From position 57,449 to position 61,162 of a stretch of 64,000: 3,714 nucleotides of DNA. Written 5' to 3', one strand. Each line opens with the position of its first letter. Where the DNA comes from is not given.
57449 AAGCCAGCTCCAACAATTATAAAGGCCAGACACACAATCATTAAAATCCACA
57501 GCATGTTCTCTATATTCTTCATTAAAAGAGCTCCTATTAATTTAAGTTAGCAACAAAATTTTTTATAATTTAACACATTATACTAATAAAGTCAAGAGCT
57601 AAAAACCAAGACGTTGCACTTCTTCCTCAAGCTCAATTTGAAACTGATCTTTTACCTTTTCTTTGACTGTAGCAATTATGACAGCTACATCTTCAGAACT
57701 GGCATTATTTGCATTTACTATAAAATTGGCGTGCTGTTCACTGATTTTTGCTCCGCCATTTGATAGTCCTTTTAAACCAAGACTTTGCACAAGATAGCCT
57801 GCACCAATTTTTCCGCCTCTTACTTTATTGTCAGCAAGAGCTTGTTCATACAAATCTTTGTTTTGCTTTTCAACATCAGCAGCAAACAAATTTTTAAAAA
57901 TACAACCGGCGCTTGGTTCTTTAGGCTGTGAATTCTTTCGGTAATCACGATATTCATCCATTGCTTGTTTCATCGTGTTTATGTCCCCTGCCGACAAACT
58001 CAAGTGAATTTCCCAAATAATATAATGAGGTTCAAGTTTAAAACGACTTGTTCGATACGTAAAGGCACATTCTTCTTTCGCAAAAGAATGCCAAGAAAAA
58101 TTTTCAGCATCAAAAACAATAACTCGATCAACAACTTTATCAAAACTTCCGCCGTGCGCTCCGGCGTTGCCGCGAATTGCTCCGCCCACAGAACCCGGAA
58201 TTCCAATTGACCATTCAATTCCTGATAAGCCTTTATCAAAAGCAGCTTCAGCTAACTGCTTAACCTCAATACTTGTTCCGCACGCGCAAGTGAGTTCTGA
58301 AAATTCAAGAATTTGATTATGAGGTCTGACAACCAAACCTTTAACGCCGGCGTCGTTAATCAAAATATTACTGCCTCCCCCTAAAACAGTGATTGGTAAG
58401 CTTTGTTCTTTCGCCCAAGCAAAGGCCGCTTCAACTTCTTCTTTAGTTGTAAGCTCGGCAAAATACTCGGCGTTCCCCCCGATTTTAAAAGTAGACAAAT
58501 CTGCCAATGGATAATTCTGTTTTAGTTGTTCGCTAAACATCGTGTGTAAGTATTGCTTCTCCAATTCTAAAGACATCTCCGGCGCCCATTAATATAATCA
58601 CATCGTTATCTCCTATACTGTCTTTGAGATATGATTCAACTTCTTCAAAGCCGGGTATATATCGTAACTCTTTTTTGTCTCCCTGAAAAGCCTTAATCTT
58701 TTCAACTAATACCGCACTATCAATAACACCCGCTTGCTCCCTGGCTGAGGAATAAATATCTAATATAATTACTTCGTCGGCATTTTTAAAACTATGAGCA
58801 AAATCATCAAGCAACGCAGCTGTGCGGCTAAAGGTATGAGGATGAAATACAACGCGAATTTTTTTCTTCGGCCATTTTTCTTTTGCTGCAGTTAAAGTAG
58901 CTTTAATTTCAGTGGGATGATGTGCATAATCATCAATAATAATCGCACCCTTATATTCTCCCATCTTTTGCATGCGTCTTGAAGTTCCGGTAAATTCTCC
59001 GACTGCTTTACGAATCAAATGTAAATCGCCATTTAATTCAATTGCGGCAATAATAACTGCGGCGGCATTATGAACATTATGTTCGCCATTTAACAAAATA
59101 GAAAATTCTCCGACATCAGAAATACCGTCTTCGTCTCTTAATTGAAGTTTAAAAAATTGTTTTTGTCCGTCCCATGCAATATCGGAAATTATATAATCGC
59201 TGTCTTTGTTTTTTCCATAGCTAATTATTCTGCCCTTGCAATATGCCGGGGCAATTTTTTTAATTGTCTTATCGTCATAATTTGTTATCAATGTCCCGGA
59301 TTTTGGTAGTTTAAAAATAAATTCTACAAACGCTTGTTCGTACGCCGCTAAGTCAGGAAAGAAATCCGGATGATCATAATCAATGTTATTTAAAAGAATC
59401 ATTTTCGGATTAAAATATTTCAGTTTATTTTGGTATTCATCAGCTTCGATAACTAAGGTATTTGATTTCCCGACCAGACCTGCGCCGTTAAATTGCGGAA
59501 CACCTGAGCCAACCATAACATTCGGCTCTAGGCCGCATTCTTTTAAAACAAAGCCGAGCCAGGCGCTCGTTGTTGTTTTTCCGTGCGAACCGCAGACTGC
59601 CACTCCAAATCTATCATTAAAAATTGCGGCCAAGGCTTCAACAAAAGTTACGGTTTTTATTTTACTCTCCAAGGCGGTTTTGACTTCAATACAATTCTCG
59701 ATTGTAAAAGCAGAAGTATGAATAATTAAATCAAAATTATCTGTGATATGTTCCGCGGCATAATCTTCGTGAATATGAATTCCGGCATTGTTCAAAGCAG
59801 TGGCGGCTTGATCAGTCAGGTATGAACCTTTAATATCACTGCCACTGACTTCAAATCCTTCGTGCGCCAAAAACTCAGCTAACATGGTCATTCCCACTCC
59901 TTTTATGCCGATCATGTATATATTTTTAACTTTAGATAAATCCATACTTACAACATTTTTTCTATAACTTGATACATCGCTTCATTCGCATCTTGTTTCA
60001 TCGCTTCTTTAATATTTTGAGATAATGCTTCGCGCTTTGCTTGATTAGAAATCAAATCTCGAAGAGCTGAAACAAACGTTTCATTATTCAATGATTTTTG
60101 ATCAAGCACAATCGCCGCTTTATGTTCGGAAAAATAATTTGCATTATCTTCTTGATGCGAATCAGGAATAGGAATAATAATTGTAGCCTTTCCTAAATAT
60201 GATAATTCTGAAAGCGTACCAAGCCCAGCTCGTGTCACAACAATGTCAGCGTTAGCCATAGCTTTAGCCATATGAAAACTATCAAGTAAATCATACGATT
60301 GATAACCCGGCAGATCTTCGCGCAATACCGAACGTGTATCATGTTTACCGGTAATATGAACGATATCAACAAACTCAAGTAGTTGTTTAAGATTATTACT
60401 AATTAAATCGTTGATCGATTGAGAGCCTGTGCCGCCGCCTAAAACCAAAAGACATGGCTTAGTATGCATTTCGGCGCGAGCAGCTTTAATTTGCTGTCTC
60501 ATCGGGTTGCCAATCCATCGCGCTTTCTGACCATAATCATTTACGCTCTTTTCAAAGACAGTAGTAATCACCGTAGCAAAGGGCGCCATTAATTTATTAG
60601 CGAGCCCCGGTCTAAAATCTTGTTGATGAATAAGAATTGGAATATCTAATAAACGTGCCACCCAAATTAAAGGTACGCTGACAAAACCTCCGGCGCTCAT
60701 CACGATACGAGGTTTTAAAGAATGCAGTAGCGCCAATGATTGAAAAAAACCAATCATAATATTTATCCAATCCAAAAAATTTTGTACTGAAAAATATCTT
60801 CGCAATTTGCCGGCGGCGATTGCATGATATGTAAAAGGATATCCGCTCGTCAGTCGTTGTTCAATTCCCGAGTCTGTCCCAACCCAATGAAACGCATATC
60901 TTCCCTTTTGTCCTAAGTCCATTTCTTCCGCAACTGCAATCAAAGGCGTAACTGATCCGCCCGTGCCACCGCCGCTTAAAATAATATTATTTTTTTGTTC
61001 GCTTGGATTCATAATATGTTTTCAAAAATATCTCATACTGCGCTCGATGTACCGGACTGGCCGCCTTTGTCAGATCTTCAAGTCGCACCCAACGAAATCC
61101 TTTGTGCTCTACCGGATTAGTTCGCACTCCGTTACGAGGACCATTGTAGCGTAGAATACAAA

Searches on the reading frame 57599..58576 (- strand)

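Call 61: search_protein_families(library=pfam, proteins=[window:57599-58576:-], max_evalue=0.001)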
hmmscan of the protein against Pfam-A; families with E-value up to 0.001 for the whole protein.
window:57599-58576:- (325 aa): 2 families
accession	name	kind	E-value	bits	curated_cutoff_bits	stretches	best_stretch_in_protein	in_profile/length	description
PF02873.21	MurB_C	-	2.6e-28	98.6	27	1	202-322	2-98/99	UDP-N-acetylenolpyruvoylglucosamine reductase, C-terminal domain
PF01565.28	FAD_binding_4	-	6.8e-19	68.4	26.4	1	37-154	2-128/139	FAD binding domain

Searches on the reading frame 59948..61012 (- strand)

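Call 61: search_protein_families(library=pfam, proteins=[window:59948-61012:-], max_evalue=0.001)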
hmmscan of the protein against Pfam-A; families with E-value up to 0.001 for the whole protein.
window:59948-61012:- (354 aa): 3 families
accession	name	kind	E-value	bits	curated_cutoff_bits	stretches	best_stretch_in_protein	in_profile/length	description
PF04101.22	Glyco_tran_28_C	-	3.6e-31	108.9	22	1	188-343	2-163/166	Glycosyltransferase family 28 C-terminal domain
PF03033.26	Glyco_transf_28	-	6.6e-30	104.4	26.2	1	10-149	1-137/139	Glycosyltransferase family 28 N-terminal domain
PF13528.12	Glyco_trans_1_3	-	0.00082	19.1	25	0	140-315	152-316/322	Glycosyl transferase family 1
